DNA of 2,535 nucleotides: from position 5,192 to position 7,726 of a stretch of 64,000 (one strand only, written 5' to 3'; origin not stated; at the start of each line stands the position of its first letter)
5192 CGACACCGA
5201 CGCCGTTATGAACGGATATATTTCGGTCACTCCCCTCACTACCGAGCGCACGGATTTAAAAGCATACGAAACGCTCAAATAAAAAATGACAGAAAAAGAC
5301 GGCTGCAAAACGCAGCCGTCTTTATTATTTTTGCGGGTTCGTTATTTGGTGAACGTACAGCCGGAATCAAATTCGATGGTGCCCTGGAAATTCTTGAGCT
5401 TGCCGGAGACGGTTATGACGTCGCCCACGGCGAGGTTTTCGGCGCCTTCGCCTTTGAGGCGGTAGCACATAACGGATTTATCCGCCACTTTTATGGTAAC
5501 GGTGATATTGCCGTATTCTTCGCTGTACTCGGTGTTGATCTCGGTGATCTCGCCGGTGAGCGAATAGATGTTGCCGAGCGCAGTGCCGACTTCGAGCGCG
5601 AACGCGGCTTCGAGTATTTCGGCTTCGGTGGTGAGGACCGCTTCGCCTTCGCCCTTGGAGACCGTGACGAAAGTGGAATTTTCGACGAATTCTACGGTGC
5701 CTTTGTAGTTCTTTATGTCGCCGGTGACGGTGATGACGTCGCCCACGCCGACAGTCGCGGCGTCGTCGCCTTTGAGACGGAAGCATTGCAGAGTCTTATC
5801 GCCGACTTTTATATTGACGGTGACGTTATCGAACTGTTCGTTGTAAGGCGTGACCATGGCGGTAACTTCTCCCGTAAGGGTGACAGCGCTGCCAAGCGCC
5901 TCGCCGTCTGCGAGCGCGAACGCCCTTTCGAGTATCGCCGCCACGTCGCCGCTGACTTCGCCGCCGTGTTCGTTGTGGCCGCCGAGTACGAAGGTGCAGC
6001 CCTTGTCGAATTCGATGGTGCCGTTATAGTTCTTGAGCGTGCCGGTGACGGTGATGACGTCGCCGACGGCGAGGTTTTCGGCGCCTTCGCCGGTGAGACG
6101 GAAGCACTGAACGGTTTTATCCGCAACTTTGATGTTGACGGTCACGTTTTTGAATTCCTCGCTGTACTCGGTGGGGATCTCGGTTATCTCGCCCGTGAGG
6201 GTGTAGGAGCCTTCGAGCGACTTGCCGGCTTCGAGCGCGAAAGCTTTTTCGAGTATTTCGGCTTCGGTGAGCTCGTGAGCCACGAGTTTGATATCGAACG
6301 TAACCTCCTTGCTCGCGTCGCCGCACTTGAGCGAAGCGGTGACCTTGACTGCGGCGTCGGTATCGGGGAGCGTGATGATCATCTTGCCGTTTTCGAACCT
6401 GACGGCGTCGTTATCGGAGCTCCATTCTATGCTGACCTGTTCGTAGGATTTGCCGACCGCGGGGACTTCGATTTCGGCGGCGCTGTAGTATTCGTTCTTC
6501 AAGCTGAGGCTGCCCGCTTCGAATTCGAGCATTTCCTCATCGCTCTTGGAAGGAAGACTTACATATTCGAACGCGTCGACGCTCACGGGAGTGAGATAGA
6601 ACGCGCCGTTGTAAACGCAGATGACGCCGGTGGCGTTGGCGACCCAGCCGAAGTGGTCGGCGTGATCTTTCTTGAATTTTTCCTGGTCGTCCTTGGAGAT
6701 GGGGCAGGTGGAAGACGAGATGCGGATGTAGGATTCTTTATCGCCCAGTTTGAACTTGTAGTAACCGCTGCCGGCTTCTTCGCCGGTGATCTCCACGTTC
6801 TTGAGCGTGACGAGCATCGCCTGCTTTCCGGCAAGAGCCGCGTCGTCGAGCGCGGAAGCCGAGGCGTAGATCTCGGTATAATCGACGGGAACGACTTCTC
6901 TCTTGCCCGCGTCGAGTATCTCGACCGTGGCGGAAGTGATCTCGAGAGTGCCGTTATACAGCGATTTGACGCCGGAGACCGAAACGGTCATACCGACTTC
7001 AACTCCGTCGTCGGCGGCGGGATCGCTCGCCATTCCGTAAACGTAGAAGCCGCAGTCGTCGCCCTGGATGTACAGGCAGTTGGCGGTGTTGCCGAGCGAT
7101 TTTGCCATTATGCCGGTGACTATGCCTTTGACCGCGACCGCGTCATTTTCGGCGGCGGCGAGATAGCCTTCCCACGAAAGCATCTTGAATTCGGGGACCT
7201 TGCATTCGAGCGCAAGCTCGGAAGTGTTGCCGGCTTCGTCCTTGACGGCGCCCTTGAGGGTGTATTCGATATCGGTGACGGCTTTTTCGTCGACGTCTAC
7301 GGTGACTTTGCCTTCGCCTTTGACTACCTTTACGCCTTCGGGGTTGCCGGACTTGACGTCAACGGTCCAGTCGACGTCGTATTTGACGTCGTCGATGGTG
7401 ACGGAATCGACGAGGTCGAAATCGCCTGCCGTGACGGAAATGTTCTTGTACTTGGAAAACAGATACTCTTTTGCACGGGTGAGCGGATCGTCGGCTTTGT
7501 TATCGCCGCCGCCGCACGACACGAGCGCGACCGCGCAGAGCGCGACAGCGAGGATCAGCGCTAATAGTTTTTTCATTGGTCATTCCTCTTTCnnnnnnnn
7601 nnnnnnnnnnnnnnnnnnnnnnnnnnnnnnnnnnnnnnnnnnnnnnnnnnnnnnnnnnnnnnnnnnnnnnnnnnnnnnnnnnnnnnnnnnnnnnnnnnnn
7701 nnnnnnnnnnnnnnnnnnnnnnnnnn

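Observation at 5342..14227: Seven-gene operon coupling a CUT1-type ABC importer to two surface nucleic-acid lipoproteins (SNase nuclease plus multi-OB-fold protein): candidate extracellular DNA/RNA harvesting and import system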

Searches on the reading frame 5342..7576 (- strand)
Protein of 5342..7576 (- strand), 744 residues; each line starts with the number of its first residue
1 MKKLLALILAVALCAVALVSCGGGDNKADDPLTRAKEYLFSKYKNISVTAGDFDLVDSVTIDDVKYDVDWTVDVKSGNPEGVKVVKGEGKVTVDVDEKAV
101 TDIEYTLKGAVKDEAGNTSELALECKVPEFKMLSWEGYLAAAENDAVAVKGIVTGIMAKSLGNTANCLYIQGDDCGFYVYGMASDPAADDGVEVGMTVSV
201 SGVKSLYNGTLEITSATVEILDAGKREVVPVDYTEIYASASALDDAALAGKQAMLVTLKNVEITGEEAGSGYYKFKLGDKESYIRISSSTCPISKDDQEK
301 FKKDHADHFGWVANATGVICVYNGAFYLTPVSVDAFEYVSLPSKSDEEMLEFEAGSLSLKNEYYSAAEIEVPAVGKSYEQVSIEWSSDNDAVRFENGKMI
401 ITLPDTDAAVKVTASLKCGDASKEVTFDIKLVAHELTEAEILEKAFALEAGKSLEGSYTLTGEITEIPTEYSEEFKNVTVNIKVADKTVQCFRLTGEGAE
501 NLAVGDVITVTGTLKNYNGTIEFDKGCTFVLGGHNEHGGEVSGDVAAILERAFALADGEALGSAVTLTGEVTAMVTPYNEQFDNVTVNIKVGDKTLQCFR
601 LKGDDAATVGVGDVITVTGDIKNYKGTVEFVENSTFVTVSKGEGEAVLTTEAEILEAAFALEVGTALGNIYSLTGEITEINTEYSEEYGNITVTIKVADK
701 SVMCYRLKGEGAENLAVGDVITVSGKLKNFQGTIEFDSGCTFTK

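Call 3: search_protein_families(library=pfam, proteins=[window:5342-7576:-], max_evalue=0.01)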
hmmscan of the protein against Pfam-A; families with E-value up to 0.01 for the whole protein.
window:5342-7576:- (744 aa): 3 families
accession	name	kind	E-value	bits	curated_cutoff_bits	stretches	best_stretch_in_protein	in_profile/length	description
PF01336.31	tRNA_anti-codon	-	3.5e-11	43.3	27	0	461-522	4-66/75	OB-fold nucleic acid binding domain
PF20578.4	aBig_2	-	2.8e-06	27.5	27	1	369-432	25-87/89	Atrophied bacterial Ig domain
PF13567.11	DUF4131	-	0.0038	17.4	31.6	0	707-731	110-134/165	Domain of unknown function (DUF4131)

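Call 4: search_protein_families(library=ncbifam, proteins=[window:5342-7576:-], max_evalue=0.01)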
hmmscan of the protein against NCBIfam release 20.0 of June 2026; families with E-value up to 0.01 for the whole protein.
window:5342-7576:- (744 aa): 3 families
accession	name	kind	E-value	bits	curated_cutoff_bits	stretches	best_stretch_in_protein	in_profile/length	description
NF033681.1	ExeM_NucH_DNase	subfamily_domain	5.4e-08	32.2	300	1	175-302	34-153/546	ExeM/NucH family extracellular endonuclease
NF010007.0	PRK13480.1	equivalog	0.0019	17.3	460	0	570-629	22-81/314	3'-5' exoribonuclease YhaM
NF050142.1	PG1828_fam_lipo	equivalog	0.0029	18.3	50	1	1-27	1-25/59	PG1828 family lipoprotein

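Call 12: search_solved_structures(query=window:5342-7576:-, max_evalue=1, show_alignments=1)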
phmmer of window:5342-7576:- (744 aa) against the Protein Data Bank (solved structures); distinct sequences matched with E-value up to 1: 0.

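Call 34: find_homologous_proteins(query=window:5342-7576:-, max_evalue=0.00001)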
Query window:5342-7576:- (744 aa): 484 proteins with E <= 0.00001 among 8000 candidates; the best 120 are listed.
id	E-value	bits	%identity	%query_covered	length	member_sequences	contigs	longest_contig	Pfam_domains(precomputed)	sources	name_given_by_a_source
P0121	0.0e+0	1593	98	100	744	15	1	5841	PF01336.32,PF20578.5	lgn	-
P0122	0.0e+0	1114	67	100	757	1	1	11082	PF01336.32,PF20578.5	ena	-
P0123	0.0e+0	1111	68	100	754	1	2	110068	PF01336.32,PF20578.5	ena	-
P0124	0.0e+0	1105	67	100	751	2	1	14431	PF18942.6,PF01336.32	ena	-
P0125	2.8e-239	814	53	100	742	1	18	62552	PF01336.32,PF20578.5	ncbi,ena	-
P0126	1.2e-237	809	53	100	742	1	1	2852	PF01336.32,PF20578.5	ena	-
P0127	1.3e-237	809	53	100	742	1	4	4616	PF01336.32,PF20578.5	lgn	-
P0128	3.5e-237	807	53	100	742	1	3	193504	PF01336.32,PF20578.5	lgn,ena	-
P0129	3.6e-237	807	53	100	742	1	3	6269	PF01336.32,PF20578.5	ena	-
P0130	4.0e-237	807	53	100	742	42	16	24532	PF01336.32,PF20578.5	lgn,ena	-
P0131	5.1e-237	807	53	100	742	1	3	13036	PF01336.32,PF20578.5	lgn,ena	-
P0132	5.7e-237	807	53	100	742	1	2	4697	PF01336.32,PF20578.5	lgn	-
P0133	6.7e-237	806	53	100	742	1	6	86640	PF01336.32,PF20578.5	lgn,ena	-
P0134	8.7e-237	806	53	100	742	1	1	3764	PF01336.32,PF20578.5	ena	-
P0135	9.2e-237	806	53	100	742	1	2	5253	PF01336.32,PF20578.5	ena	-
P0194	1.9e-202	692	32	100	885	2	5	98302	PF19135.6,PF13100.12,PF01336.32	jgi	-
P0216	1.1e-170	587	45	86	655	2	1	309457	PF20578.5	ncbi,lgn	-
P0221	5.6e-158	545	41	100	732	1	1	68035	-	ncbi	-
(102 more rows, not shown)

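Call 47: predict_structure(alignment_id=A1)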
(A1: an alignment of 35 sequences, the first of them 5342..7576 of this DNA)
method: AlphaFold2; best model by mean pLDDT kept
length: 744 residues; sequences in the alignment: 35
mean_pLDDT: 87.3   pTM: 0.50
mean pLDDT of the five models: 87.3, 86.3, 85.1, 85.0, 83.6
residues with pLDDT >= 90: 380; 70-90: 323; 50-70: 25; < 50: 16
segments of 3 or more residues with pLDDT < 50: 19-27, 533-539
pLDDT, mean of each block of 10 residues (from residue 1): 72 63 47 88 79 87 89 90 86 85 91 90 87 91 89 96 94 92 93 96 91 92 94 96 93 96 89 94 92 92 89 96 94 93 87 87 85 89 94 91 85 95 94 77 88 82 91 90 92 86 85 90 88 50 71 87 81 80 87 88 81 85 91 83 66 89 85 95 92 95 93 93 93 92 90
secondary structure, 60 per line:
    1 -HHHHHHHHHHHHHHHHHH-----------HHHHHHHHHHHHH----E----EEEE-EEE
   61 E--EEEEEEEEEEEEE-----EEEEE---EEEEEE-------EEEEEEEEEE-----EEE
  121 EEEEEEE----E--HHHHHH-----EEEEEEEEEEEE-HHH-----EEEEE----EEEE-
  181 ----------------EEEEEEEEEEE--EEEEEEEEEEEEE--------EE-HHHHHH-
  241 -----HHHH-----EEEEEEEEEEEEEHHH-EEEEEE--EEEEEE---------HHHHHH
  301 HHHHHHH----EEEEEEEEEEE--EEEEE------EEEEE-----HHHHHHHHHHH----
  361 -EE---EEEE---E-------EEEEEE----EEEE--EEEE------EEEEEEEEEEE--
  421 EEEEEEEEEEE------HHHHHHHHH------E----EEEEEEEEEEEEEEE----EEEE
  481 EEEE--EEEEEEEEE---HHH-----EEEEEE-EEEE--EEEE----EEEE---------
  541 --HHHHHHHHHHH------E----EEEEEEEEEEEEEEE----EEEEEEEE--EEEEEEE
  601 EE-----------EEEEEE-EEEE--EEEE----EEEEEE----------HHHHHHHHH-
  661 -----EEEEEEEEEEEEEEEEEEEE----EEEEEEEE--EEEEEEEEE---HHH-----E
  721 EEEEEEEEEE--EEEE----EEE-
elements in order (helices of 4 or more, strands of 3 or more residues): H2-19 H31-43 E53-56 E58-61 E64-76 E82-86 E90-95 E103-112 E118-127 H135-140 E146-157 E167-171 E176-179 E197-207 E210-222 H234-239 H246-249 E255-267 E272-277 E280-285 H295-307 E312-322 E325-329 E336-340 H346-356 E367-370 E382-387 E392-395 E398-401 E408-418 E421-431 H438-446 E458-472 E477-484 E487-495 E507-512 E514-517 E520-523 E528-531 H543-553 E565-579 E584-591 E594-602 E614-619 E621-624 E627-630 E635-640 H651-659 E666-685 E690-697 E700-708 E720-730 E733-736 E741-743

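Call 79: find_encoding_contigs(protein=P0194, flank=10000, max_places=1)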
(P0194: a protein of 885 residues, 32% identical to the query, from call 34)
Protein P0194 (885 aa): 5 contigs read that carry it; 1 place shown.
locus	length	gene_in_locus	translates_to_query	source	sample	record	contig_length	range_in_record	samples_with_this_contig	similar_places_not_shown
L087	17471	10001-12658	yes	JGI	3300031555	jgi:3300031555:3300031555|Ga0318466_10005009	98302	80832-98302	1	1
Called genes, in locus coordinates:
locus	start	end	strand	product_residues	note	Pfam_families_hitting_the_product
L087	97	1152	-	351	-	-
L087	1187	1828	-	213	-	PF05257:CHAP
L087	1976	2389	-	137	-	-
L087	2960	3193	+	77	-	-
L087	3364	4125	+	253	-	PF06271:RDD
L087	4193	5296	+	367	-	PF17912:OB_MalK (faint), PF00005:ABC_tran, PF13304:AAA_21 (faint), PF17850:CysA_C_terminal (weak)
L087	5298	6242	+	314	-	PF00528:BPD_transp_1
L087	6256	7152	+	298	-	PF00528:BPD_transp_1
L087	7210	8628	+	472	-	PF01547:SBP_bac_1, PF13416:SBP_bac_8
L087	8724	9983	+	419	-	PF00565:SNase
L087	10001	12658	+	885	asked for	PF01336:tRNA_anti-codon (faint), PF13100:OstA_2 (faint), PF19135:DUF5818 (faint)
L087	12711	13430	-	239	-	PF01975:SurE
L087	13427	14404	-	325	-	PF01368:DHH, PF02272:DHHA1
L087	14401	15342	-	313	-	PF01368:DHH, PF02272:DHHA1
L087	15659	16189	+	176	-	PF14512:TM1586_NiRdase (faint), PF00881:Nitroreductase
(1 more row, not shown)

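Call 80: find_encoding_contigs(protein=P0221, flank=10000, max_places=1)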
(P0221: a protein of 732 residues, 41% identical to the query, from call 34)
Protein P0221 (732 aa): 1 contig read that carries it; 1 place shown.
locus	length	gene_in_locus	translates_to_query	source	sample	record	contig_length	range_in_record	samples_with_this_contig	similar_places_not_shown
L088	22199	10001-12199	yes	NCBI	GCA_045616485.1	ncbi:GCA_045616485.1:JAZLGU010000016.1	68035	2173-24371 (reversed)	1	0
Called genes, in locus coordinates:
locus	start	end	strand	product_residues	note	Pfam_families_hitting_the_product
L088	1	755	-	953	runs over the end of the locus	PF01547:SBP_bac_1, PF13416:SBP_bac_8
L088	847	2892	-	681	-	PF16403:Bact_surface_Ig-like (weak)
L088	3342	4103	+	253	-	PF06271:RDD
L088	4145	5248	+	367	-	PF00005:ABC_tran, PF13304:AAA_21 (faint), PF17850:CysA_C_terminal (faint)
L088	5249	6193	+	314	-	PF00528:BPD_transp_1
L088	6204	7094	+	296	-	PF00528:BPD_transp_1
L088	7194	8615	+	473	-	PF01547:SBP_bac_1, PF13416:SBP_bac_8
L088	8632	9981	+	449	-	PF00565:SNase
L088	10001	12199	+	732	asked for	-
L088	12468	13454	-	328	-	PF01368:DHH, PF02272:DHHA1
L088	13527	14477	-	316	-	PF01368:DHH, PF02272:DHHA1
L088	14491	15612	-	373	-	PF06941:NT5C, PF00625:Guanylate_kin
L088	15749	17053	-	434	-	PF12708:Pect-lyase_RHGA_epim, PF00295:Glyco_hydro_28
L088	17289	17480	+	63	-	PF14070:YjfB_motility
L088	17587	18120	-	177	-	-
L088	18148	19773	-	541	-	PF01232:Mannitol_dh, PF08125:Mannitol_dh_C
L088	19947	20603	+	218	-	PF03692:CxxCxxCC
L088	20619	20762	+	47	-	-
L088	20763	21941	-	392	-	PF00248:Aldo_ket_red, PF13746:Fer4_18 (faint), PF17179:Fer4_22 (faint), PF13183:Fer4_8 (weak), PF13187:Fer4_9, PF13237:Fer4_10 (weak), PF13534:Fer4_17, PF00037:Fer4 (weak)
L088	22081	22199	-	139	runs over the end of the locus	-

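Call 81: find_encoding_contigs(protein=P0216, flank=10000, max_places=1)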
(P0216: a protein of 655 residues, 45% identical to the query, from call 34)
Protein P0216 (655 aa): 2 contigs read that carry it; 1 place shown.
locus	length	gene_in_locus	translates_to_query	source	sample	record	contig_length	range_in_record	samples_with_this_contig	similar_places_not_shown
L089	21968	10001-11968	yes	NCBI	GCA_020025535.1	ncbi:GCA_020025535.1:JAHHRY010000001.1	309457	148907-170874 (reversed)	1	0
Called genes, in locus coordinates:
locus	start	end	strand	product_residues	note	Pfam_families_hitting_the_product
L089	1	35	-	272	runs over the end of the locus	PF00005:ABC_tran, PF02463:SMC_N (weak), PF13304:AAA_21 (faint)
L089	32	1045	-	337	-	PF01032:FecCD, PF00950:ABC-3 (weak)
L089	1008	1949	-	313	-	PF01497:Peripla_BP_2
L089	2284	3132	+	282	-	PF02811:PHP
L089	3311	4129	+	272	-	PF06271:RDD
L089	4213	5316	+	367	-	PF00005:ABC_tran, PF13304:AAA_21 (faint), PF17850:CysA_C_terminal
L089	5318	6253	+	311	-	PF00528:BPD_transp_1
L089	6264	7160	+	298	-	PF00528:BPD_transp_1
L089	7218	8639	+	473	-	PF01547:SBP_bac_1, PF13416:SBP_bac_8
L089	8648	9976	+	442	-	PF00565:SNase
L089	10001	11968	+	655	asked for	PF20578:aBig_2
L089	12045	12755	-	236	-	PF01975:SurE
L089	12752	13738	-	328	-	PF01368:DHH, PF02272:DHHA1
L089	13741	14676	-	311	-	PF01368:DHH, PF02272:DHHA1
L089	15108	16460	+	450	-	PF02812:ELFV_dehydrog_N, PF00208:ELFV_dehydrog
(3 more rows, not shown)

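Call 96: search_protein_families(library=pfam, proteins=[L088:14491-15612:-], max_evalue=0.001)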
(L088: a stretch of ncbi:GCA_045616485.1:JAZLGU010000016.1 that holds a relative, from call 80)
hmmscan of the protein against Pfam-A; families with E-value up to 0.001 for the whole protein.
L088:14491-15612:- (373 aa): 2 families
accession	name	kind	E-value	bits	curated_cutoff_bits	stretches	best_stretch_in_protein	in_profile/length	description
PF06941.18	NT5C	-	5e-17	62.8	24.8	1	8-174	4-174/180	5' nucleotidase, deoxy (Pyrimidine), cytosolic type C protein (NT5C)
PF00625.27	Guanylate_kin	-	6.2e-16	59.1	25.2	1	194-367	5-179/182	Guanylate kinase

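Call 100: fold_search(model_id=the predicted structure, library=pdb)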
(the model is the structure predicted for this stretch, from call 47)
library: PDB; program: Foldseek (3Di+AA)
matches with E <= 10: 1373; with E <= 0.001: 94
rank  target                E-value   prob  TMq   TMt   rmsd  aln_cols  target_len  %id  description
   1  5z7d_A                1.1e-09  1.00  0.12  0.19  20.3       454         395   10  p204HINab-dsDNA complex structure (released 2019-01-30)
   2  5z7d_B                2.2e-09  1.00  0.13  0.21  19.8       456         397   10  p204HINab-dsDNA complex structure (released 2019-01-30)
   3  7sz8_A                5.6e-07  0.98  0.09  0.14  39.2       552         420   10  Crystal structure of human CELSR1 EC4-7 (released 2022-12-14)
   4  7sz8_B                2.2e-06  0.96  0.09  0.15  39.8       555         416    9  Crystal structure of human CELSR1 EC4-7 (released 2022-12-14)
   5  5ho2                  5.9e-06  0.99  0.14  0.13  20.9       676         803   10  Crystal structure of AbnA (open conformation), a GH43 extracellular arabinanase from Geobacillus stearothermophilus (released 2017-02-01)
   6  3rn5_D                8.9e-06  1.00  0.10  0.31  14.7       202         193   12  Structural basis of cytosolic DNA recognition by innate immune receptors (released 2012-04-25)
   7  4lnq_B                9.8e-06  1.00  0.12  0.33  14.0       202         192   13  Crystal structure of Ifi202 HINa domain in complex with 20bp dsDNA (released 2014-01-08)
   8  6oe9                  1.2e-05  1.00  0.11  0.30  14.4       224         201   15  Crystal structure of p204 HIN1 domain (released 2019-07-10)
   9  3b6y_A                1.6e-05  1.00  0.12  0.35  10.5       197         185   11  Crystal Structure of the Second HIN-200 Domain of Interferon-Inducible Protein 16 (released 2007-11-13)
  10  4jbj_A                1.7e-05  1.00  0.13  0.34  10.3       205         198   15  Structural mimicry for functional antagonism (released 2013-06-26)
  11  7yny_H                1.8e-05  1.00  0.14  0.25  14.9       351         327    7  Crystal structure of baculovirus LEF-3 from Helicoverpa armigera nucleopolyhedrovirus (released 2023-01-25)
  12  3rlo                  2.0e-05  1.00  0.12  0.34  13.5       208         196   12  Structural Basis of Cytosolic DNA Recognition by Innate Receptors (released 2012-04-25)
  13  2oq0_B                2.1e-05  1.00  0.11  0.33  14.3       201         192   11  Crystal Structure of the First HIN-200 Domain of Interferon-Inducible Protein 16 (released 2007-02-27)
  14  5erd_A                2.3e-05  0.85  0.12  0.14  36.5       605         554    9  Crystal structure of human Desmoglein-2 ectodomain (released 2016-06-22)
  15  3rnu_A                2.6e-05  1.00  0.12  0.34  13.6       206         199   13  Structural Basis of Cytosolic DNA Sensing by Innate Immune Receptors (released 2012-04-25)
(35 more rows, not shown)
